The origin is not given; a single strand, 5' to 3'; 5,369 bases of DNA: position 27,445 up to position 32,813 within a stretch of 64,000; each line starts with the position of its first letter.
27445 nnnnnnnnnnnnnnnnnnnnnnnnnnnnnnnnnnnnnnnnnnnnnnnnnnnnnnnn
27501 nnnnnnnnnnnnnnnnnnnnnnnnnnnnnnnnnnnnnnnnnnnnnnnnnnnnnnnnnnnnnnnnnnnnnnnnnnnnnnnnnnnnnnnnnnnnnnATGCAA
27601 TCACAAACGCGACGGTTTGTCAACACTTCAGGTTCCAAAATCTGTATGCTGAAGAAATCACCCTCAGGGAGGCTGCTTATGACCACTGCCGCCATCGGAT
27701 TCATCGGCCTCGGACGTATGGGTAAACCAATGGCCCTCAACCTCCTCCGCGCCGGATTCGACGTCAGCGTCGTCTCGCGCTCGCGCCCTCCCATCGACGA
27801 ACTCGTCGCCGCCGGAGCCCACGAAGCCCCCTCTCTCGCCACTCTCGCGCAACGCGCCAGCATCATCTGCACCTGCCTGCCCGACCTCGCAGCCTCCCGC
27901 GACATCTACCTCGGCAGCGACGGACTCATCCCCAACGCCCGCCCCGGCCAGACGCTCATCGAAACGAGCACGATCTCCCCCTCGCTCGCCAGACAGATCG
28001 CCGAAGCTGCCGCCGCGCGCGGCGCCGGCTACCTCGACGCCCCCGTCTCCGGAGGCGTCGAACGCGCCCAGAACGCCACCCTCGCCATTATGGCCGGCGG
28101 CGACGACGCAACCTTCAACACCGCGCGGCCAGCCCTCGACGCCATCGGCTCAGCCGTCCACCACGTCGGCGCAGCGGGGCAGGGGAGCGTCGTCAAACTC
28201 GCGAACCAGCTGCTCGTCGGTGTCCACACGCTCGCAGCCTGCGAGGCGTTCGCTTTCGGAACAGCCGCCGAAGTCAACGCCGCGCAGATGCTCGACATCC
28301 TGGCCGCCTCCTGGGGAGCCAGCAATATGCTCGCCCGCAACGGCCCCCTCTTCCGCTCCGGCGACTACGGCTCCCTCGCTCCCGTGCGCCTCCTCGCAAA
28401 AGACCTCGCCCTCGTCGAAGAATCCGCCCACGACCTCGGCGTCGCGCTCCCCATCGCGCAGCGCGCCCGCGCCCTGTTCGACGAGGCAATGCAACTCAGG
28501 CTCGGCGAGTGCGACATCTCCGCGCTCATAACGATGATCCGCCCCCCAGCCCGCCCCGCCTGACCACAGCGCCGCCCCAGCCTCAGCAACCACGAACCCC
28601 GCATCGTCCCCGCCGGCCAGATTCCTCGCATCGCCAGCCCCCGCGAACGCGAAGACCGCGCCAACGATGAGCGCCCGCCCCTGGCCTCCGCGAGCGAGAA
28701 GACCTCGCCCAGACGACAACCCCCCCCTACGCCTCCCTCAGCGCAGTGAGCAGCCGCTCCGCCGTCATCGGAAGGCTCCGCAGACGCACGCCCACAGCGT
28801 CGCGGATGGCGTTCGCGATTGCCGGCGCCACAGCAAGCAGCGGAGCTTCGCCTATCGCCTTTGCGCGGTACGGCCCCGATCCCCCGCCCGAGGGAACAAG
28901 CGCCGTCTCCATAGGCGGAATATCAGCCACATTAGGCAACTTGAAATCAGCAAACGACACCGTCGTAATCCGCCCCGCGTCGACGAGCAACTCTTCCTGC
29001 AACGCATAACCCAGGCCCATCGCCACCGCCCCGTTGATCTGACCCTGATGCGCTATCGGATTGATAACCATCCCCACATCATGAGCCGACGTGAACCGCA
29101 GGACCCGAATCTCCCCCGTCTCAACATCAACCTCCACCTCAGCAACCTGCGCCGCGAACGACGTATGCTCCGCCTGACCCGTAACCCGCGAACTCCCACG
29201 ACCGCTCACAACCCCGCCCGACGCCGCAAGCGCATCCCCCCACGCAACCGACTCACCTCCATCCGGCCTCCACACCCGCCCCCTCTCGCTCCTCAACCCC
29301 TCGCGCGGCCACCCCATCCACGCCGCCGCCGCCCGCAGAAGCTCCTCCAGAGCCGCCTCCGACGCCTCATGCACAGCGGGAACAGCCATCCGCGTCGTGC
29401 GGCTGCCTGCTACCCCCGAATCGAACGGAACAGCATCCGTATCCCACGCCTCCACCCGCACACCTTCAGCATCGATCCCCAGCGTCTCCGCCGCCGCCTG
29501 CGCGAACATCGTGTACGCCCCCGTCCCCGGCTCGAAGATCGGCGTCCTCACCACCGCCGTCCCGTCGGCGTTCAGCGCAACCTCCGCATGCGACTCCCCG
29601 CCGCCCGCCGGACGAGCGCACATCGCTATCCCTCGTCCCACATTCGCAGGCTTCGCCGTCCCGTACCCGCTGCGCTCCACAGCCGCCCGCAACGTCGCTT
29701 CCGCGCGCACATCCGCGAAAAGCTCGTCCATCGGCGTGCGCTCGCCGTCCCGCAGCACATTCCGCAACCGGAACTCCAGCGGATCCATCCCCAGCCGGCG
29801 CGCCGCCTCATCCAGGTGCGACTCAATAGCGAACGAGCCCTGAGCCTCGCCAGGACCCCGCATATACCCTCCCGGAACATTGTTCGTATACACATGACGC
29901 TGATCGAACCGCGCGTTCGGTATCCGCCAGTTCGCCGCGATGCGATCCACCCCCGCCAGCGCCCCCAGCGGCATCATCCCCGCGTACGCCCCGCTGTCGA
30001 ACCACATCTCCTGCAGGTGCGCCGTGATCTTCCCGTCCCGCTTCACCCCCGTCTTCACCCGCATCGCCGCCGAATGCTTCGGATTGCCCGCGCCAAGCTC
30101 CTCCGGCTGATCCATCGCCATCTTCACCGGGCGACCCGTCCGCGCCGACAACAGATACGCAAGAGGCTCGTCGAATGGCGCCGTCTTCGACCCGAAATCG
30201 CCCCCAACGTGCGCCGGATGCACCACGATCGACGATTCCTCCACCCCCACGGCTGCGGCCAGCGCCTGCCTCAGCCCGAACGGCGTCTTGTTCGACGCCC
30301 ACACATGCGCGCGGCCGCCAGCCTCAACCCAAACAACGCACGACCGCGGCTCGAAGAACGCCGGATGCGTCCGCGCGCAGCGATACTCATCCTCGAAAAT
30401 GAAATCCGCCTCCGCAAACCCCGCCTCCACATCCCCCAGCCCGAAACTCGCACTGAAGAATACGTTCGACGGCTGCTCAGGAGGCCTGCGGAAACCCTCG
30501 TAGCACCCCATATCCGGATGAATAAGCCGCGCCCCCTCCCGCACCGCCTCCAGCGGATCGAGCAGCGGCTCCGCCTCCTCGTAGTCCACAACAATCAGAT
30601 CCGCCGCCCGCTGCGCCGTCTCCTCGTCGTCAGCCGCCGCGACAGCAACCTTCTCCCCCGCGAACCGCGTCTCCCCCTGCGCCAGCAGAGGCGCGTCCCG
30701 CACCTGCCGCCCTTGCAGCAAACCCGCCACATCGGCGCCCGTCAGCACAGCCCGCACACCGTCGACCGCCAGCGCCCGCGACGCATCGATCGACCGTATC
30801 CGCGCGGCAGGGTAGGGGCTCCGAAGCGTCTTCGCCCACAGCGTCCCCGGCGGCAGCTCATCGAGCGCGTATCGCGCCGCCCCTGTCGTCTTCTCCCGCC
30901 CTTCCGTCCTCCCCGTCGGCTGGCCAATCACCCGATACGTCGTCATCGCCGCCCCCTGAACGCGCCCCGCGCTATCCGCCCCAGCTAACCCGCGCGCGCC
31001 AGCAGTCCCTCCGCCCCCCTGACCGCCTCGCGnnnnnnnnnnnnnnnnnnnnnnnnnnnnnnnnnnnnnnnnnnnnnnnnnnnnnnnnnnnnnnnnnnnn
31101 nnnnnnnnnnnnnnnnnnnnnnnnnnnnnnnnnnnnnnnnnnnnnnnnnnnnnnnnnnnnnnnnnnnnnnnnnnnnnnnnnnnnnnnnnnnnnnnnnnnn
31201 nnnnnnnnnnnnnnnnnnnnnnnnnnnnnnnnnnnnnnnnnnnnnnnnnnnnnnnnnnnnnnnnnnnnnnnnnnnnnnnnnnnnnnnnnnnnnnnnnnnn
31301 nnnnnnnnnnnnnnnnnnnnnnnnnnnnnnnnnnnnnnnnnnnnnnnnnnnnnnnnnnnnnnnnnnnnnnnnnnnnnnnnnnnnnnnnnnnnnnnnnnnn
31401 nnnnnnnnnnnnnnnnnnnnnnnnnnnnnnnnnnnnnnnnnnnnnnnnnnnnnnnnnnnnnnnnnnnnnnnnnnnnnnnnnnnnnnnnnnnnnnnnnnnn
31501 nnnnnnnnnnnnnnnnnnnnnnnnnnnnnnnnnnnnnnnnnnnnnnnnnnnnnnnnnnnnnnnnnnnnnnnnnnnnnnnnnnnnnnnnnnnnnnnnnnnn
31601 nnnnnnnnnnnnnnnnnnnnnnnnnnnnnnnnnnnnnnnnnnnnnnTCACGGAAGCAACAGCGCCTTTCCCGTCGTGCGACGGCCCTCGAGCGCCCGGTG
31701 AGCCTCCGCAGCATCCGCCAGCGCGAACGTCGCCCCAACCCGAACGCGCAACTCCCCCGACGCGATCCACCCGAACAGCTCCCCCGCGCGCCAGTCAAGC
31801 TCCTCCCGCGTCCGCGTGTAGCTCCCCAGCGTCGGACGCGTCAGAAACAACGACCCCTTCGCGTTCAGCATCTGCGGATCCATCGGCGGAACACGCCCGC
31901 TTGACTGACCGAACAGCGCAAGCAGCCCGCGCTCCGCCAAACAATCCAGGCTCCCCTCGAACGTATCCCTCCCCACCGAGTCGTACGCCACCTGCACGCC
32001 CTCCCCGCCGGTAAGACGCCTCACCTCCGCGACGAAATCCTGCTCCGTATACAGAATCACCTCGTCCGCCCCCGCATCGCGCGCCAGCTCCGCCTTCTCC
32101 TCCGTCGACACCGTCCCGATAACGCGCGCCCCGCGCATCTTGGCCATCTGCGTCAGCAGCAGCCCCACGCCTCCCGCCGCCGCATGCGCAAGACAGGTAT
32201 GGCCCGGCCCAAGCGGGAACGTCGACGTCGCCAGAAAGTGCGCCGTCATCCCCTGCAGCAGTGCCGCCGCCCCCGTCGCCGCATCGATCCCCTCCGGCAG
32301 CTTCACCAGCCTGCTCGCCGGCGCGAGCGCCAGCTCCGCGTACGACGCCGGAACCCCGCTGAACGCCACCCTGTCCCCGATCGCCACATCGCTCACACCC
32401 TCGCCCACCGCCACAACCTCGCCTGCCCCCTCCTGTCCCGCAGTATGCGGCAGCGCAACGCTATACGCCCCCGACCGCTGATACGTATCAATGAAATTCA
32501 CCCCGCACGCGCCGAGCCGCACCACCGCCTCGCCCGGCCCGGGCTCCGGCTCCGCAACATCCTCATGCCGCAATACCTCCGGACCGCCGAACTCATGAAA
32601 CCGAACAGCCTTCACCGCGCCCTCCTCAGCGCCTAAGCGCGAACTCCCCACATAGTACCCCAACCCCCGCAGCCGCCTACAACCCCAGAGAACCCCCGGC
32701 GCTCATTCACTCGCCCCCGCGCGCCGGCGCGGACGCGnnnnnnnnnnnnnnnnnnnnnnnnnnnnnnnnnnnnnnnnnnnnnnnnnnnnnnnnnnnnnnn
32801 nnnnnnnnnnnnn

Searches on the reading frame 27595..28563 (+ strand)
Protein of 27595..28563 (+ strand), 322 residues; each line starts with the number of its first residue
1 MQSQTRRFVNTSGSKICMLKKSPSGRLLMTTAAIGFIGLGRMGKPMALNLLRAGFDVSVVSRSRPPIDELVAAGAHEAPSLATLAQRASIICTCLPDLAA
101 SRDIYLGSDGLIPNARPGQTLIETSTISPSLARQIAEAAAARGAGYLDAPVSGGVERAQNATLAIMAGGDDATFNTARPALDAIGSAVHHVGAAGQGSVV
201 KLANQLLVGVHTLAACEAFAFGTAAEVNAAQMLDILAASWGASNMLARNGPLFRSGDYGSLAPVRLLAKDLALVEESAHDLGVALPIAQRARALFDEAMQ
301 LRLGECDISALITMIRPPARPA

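Call 14: search_protein_families(library=pfam, proteins=[window:27595-28563:+], max_evalue=0.0001)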
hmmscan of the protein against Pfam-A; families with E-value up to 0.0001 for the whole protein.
window:27595-28563:+ (322 aa): 4 families
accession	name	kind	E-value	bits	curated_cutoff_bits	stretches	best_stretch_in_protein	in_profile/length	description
PF03446.21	NAD_binding_2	-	8.1e-50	169.4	21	1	34-192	2-161/161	NAD binding domain of 6-phosphogluconate dehydrogenase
PF14833.11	NAD_binding_11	-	1.2e-26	93.8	30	1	195-314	1-121/122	NAD-binding of NADP-dependent 3-hydroxyisobutyrate dehydrogenase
PF02826.25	2-Hacid_dh_C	-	2.6e-06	27.4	25.1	1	30-105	35-109/178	D-isomer specific 2-hydroxyacid dehydrogenase, NAD binding domain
PF03807.23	F420_oxidored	-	3.7e-06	27.9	21.6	1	34-96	2-68/94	NADP oxidoreductase coenzyme F420-dependent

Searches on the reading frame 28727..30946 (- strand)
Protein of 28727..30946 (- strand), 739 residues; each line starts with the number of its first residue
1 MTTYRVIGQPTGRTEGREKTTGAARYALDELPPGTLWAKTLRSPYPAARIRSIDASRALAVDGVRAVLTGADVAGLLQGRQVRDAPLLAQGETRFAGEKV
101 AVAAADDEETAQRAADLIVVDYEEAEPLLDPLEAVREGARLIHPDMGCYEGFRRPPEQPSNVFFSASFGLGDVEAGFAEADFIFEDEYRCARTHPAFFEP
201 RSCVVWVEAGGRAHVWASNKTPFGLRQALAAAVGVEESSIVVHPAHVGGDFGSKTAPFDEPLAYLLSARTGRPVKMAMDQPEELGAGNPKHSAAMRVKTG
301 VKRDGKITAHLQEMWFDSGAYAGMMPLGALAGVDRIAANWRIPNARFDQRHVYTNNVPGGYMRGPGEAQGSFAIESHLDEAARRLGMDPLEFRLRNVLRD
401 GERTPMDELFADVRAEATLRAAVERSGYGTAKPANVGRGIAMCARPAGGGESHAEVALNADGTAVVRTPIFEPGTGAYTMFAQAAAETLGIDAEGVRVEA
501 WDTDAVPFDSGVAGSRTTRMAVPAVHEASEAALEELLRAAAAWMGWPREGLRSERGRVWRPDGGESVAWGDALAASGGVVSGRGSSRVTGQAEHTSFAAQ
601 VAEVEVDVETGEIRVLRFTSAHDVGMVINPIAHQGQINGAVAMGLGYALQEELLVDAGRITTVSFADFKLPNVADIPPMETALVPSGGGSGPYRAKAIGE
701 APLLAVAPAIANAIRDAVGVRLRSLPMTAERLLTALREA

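Call 11: search_protein_families(library=pfam, proteins=[window:28727-30946:-], max_evalue=0.001)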
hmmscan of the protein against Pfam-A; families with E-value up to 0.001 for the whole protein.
window:28727-30946:- (739 aa): 3 families
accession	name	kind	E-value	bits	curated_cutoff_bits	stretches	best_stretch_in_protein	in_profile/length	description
PF02738.23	MoCoBD_1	-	4.1e-67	226.3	27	1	157-397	4-244/244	Molybdopterin cofactor-binding domain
PF20256.3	MoCoBD_2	-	5.3e-61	207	27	1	433-677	22-283/283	Molybdopterin cofactor-binding domain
PF01315.27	Ald_Xan_dh_C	-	5.7e-25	88.2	31.3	1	21-125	1-109/110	Aldehyde oxidase and xanthine dehydrogenase, a/b hammerhead domain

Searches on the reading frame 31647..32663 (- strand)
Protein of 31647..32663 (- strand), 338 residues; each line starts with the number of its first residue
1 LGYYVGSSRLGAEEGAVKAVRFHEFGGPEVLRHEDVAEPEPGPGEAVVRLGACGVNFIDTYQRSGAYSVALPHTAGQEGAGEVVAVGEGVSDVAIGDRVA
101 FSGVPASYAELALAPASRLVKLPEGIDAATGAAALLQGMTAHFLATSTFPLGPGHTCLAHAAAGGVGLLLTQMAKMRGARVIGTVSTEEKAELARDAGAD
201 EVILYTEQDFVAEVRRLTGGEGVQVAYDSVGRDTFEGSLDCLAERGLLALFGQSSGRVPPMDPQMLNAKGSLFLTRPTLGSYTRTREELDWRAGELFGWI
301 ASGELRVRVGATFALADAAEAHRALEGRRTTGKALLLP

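Call 11: search_protein_families(library=pfam, proteins=[window:31647-32663:-], max_evalue=0.001)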
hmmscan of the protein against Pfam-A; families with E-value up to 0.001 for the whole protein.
window:31647-32663:- (338 aa): 3 families
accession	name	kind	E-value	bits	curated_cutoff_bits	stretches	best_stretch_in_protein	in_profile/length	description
PF00107.32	ADH_zinc_N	-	4.2e-28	98.3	31.8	1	165-270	1-106/129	Zinc-binding dehydrogenase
PF13602.12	ADH_zinc_N_2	-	2.3e-23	84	27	1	198-335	2-133/134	Zinc-binding dehydrogenase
PF08240.17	ADH_N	-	1.2e-16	61.3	23.5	1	42-124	1-104/104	Alcohol dehydrogenase GroES-like domain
